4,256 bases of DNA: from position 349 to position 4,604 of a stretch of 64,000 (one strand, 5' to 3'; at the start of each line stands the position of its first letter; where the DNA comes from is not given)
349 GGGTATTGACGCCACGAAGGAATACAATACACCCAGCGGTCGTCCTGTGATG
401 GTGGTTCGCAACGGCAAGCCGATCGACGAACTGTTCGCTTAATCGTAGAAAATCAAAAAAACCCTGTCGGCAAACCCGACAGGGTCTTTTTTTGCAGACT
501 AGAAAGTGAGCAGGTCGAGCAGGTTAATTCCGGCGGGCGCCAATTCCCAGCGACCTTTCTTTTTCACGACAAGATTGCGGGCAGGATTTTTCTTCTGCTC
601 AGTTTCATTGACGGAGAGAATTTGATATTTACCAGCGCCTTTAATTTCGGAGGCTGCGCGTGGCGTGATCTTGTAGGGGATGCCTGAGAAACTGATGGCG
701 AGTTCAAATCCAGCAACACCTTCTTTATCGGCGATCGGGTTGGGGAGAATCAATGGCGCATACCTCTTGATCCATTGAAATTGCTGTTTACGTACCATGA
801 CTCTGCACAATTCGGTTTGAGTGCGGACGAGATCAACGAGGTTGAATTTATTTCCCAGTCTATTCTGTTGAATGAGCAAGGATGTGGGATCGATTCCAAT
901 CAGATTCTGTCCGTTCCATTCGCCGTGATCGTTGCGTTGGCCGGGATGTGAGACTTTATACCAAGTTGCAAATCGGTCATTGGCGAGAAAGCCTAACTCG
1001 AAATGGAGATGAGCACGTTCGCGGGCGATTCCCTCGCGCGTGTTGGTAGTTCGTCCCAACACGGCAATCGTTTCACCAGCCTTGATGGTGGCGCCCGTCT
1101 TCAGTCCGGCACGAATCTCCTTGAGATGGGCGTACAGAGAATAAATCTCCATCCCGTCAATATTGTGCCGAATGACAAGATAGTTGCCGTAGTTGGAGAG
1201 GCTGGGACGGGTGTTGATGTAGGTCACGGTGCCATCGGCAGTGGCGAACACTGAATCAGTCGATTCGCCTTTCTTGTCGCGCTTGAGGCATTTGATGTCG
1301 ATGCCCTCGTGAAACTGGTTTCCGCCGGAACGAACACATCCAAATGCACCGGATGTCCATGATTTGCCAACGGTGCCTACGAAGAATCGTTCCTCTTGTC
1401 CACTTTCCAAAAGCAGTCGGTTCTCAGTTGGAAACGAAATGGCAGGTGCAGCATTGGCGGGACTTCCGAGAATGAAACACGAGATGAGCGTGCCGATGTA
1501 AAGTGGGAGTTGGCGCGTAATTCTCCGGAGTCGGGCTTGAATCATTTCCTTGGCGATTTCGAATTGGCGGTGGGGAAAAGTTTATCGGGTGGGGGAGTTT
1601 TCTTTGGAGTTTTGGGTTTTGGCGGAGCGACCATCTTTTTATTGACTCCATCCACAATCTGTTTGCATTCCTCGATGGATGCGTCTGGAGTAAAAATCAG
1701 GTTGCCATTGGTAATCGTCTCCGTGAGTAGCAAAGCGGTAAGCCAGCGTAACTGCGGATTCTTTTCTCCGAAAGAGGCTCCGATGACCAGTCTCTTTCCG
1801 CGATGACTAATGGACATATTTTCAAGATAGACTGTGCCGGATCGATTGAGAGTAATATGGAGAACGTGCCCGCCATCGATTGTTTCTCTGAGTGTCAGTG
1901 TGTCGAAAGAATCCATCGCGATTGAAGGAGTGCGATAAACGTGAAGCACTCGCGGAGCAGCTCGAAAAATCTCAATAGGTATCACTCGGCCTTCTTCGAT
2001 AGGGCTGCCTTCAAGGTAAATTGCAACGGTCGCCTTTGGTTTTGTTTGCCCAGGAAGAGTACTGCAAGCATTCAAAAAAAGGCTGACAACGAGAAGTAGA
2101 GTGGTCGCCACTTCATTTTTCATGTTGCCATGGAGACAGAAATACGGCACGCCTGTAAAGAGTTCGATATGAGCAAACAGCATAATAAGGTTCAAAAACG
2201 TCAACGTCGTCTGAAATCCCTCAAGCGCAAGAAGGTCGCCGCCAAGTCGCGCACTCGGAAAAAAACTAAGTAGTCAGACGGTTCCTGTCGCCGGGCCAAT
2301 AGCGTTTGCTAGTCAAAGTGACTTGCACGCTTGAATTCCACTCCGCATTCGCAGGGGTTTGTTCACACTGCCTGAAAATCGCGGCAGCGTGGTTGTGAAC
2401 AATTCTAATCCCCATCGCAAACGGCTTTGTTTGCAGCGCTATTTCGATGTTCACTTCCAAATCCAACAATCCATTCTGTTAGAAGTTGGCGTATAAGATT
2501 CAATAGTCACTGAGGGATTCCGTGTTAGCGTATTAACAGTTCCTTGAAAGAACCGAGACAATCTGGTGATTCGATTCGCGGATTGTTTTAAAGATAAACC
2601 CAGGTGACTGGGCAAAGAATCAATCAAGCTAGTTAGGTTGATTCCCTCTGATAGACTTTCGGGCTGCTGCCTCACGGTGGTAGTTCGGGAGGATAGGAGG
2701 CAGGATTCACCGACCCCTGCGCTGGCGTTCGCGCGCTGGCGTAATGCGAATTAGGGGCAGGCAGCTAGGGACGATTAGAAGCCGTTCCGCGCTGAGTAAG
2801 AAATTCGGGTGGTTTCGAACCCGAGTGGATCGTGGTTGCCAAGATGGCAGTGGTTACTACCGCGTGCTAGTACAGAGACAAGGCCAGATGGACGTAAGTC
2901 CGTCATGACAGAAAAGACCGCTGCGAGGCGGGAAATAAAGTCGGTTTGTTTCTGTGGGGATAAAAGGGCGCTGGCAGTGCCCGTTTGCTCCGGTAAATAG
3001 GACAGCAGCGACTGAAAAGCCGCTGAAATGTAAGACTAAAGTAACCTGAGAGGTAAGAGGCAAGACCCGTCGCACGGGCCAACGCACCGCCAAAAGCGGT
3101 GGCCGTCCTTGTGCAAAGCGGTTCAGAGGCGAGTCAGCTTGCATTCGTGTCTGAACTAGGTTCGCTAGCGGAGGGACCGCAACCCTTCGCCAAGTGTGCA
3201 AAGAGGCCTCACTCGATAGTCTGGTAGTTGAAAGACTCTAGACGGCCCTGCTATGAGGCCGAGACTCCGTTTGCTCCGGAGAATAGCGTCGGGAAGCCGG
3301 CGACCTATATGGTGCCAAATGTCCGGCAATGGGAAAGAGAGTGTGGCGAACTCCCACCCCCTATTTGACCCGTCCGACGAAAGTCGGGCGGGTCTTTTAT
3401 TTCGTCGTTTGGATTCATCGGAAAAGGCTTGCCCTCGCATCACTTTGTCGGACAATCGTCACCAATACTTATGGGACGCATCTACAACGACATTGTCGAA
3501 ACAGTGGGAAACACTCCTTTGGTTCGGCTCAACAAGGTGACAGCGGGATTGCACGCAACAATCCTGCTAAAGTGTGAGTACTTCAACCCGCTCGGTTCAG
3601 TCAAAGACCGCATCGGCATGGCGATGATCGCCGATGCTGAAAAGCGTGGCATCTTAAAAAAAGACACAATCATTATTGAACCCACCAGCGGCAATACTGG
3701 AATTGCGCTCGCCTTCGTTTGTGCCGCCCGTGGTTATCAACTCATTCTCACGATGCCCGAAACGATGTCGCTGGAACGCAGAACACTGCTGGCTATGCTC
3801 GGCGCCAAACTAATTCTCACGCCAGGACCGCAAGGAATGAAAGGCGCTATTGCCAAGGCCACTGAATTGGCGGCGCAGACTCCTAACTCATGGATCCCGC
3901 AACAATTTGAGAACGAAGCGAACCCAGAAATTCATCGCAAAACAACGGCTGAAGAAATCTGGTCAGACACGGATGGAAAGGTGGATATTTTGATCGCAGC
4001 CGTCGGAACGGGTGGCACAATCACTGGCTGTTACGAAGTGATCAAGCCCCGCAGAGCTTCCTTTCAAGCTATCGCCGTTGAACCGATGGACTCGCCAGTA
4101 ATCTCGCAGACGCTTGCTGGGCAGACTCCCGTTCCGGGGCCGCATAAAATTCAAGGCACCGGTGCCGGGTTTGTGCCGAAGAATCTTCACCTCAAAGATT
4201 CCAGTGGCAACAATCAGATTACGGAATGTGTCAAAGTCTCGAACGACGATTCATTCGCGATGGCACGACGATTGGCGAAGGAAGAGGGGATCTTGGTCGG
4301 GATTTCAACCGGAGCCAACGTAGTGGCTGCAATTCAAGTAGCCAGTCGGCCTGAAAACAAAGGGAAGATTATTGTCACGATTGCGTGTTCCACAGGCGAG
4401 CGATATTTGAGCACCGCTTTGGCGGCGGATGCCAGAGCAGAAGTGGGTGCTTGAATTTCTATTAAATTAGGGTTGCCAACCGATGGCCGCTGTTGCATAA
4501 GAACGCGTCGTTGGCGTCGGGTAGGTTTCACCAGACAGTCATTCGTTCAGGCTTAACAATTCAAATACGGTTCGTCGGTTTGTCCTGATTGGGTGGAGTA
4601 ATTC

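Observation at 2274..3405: A ~1.1-kb ORF-free, stem-dense region ending in a strong terminator: candidate large structured RNA of unknown class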

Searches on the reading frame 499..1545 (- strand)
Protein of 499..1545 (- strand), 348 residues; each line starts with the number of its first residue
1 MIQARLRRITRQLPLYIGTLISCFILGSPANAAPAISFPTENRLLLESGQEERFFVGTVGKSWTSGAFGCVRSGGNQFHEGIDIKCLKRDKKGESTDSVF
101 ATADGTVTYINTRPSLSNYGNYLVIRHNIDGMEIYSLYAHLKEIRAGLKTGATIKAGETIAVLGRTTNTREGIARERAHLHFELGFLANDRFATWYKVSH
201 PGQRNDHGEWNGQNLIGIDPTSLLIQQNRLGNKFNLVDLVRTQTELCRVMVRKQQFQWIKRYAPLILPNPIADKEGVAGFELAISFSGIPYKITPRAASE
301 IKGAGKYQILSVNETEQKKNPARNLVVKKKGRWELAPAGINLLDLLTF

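Call 33: search_protein_families(library=pfam, max_evalue=0.01, proteins=[window:499-1545:-])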
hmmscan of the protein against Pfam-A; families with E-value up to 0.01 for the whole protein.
window:499-1545:- (348 aa): 1 family
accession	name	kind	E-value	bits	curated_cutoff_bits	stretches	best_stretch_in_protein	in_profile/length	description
PF01551.29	Peptidase_M23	-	7.2e-17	61.8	28.7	1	78-184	2-87/96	Peptidase family M23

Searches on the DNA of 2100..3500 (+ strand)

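Call 4: search_rna_families(source=window, start=2100, end=3500, threshold=evalue, max_evalue=1, show_alignments=1)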
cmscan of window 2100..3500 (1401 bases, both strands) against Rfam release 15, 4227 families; matches with E-value up to 1: 1.
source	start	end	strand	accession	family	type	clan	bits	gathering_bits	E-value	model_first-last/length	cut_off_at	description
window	2592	3354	+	RF03079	MISL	Gene; sRNA;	-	463.1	274.6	7.4e-141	1-751/751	no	MISL RNA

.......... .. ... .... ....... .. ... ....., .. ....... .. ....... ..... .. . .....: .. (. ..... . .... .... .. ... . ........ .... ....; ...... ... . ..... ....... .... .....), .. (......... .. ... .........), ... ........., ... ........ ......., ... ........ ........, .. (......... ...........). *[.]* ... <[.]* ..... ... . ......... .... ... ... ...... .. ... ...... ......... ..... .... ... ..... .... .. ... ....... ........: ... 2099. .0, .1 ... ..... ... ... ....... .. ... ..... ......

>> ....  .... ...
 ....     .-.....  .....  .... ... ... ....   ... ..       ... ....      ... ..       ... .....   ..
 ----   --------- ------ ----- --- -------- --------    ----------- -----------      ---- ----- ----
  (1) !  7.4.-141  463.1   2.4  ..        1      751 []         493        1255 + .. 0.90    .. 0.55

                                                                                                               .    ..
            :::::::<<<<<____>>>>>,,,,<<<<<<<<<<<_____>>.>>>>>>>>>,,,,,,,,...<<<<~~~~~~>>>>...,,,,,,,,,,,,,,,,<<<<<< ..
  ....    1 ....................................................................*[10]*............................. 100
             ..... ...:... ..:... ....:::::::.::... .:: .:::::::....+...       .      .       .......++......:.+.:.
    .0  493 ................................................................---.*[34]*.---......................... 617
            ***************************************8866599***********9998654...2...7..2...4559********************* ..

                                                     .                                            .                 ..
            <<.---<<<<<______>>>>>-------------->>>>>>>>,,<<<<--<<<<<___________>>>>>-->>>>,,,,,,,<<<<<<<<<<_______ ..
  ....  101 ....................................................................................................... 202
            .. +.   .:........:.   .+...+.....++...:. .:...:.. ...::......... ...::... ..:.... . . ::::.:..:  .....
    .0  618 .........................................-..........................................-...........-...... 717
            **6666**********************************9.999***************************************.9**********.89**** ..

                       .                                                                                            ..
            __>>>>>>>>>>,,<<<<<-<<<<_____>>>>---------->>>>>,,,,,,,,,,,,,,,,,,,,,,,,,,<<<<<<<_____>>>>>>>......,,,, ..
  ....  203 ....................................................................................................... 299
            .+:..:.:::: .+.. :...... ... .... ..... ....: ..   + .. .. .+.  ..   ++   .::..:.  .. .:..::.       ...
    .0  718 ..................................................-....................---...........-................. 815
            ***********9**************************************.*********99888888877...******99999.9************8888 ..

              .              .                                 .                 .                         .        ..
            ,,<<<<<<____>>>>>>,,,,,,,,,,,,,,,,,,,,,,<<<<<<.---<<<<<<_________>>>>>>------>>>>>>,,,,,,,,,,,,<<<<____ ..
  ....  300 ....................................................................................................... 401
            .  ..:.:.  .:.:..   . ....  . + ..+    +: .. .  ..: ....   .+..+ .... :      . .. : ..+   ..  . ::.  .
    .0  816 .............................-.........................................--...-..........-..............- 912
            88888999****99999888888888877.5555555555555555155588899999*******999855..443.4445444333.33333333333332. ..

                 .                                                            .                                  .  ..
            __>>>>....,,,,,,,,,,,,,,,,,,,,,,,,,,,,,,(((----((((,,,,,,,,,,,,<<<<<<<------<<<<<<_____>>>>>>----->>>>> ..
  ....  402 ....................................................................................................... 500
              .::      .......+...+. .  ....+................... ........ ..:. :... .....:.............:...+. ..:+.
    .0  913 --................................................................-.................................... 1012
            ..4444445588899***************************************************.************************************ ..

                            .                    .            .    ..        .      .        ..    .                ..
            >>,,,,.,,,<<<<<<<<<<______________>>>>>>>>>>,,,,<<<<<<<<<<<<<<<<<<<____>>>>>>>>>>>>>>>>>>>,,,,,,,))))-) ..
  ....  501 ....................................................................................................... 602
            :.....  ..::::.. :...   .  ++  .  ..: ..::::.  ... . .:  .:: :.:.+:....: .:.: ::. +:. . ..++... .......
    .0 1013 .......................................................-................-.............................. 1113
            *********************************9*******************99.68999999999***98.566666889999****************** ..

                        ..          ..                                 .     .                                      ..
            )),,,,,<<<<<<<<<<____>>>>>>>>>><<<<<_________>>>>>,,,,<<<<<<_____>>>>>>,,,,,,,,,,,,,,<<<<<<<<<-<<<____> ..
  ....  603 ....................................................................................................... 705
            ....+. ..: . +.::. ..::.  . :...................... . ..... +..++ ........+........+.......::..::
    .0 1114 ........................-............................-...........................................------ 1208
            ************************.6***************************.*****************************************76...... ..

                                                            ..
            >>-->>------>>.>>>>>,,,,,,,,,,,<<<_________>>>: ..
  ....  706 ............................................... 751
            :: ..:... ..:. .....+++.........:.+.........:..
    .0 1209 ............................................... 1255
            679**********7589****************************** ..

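Call 53: search_dna_similar(query=window:2538-3403:+, collection=plasmids, mode=distant, max_rows=10)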
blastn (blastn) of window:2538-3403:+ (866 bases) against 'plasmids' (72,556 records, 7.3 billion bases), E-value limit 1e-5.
No match.

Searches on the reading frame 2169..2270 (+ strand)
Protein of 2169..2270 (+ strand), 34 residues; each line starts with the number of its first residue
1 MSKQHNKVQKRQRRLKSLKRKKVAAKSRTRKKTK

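Call 33: search_protein_families(library=pfam, max_evalue=0.01, proteins=[window:2169-2270:+])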
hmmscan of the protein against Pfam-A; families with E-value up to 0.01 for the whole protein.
seq(34 aa): 0 families

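Call 62: search_protein_families(library=ncbifam, max_evalue=0.01, proteins=[window:2169-2270:+])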
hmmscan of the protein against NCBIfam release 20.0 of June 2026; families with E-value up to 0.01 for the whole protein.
seq(34 aa): 0 families

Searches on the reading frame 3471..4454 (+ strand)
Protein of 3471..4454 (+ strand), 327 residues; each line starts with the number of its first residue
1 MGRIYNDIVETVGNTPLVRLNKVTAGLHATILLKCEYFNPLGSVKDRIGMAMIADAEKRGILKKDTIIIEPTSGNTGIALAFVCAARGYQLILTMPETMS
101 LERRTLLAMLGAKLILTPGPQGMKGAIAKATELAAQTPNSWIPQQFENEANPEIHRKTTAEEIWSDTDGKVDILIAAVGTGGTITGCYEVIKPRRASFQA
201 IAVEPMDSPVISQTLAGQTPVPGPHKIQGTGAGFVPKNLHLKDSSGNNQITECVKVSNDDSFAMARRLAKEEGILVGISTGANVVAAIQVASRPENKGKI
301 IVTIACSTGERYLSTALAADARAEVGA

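Call 33: search_protein_families(library=pfam, max_evalue=0.01, proteins=[window:3471-4454:+])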
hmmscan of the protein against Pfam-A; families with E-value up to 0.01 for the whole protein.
window:3471-4454:+ (327 aa): 1 family
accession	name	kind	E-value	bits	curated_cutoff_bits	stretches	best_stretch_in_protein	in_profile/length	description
PF00291.31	PALP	-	3.9e-74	250.1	35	1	11-306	4-294/295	Pyridoxal-phosphate dependent enzyme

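Call 43: find_encoding_contigs(protein=window:3471-4454:+, flank=3000, max_places=4)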
Protein window:3471-4454:+ (327 aa): 14 contigs read that carry it; 4 places shown.
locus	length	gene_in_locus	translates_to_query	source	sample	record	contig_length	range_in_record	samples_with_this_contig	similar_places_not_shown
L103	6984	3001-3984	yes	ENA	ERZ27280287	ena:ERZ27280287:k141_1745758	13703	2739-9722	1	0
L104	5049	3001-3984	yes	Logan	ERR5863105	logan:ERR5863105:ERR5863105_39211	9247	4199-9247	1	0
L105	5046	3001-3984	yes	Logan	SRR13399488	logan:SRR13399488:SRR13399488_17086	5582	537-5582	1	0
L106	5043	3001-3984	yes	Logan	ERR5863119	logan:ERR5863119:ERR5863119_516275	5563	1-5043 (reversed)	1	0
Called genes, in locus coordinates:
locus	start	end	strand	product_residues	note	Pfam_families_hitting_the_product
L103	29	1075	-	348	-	PF01551:Peptidase_M23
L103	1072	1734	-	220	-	-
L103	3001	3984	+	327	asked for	PF00291:PALP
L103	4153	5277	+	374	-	PF07497:Rho_RNA_bind, PF00006:ATP-synt_ab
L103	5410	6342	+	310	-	PF13280:WYL, PF25583:WCX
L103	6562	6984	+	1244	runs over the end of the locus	PF02463:SMC_N, PF13175:AAA_15 (weak), PF13304:AAA_21 (faint), PF13476:AAA_23, PF06470:SMC_hinge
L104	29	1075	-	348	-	PF01551:Peptidase_M23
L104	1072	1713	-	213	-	-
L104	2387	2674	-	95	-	-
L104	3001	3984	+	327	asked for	PF00291:PALP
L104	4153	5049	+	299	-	?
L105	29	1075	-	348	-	PF01551:Peptidase_M23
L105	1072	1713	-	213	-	-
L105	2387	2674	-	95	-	-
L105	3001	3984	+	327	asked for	PF00291:PALP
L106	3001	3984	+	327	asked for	PF00291:PALP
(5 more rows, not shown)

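Call 62: search_protein_families(library=ncbifam, max_evalue=0.01, proteins=[window:3471-4454:+])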
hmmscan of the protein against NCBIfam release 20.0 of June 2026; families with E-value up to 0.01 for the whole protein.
window:3471-4454:+ (327 aa): 38 families (the best 25 are shown)
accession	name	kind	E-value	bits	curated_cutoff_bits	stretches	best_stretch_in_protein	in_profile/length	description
TIGR01139.1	cysK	equivalog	2.3e-131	437.5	350.95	1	9-317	2-297/298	cysteine synthase A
TIGR01136.1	cysKM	subfamily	1.3e-125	418.8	344.15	1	9-317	2-298/299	cysteine synthase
NF007989.0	PRK10717.1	equivalog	2.2e-105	352.4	387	1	3-320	3-320/334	cysteine synthase A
TIGR01137.1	cysta_beta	equivalog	3.1e-90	303.1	510.25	1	5-317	2-310/457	cystathionine beta-synthase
NF008735.0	PRK11761.1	equivalog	1.3e-77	261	413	1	5-317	3-293/296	cysteine synthase CysM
TIGR01138.1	cysM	equivalog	2.8e-77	260.1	394.2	1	8-317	2-289/290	cysteine synthase B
TIGR03945.1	PLP_SbnA_fam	equivalog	3.5e-62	210.2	349.95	1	8-315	1-297/304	2,3-diaminopropionate biosynthesis protein SbnA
NF053679.1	CysteaSynCapA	equivalog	1.5e-60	204.7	600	1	4-317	6-319/329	cysteate synthase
NF052478.1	CystDsulMYC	equivalog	3.7e-19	69.3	600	1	29-319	37-327/354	L-cysteine desulfhydrase Cds1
NF006094.0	PRK08246.1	subfamily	5.6e-19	68.7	331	1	5-304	14-299/310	serine/threonine dehydratase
NF005292.0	PRK06815.1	equivalog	4.2e-18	65.5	371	1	8-307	15-305/320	threonine/serine dehydratase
NF006390.0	PRK08639.1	equivalog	9.1e-17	61.1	421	1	6-305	17-310/418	threonine ammonia-lyase IlvA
NF006674.0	PRK09224.1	subfamily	2e-16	59.8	577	1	8-309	19-313/508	threonine ammonia-lyase IlvA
NF004996.0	PRK06381.1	equivalog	2.1e-15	56.6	266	1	11-189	12-185/319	threonine synthase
TIGR02079.1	THD1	equivalog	3.5e-15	55.7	440.55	1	5-305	7-302/410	threonine ammonia-lyase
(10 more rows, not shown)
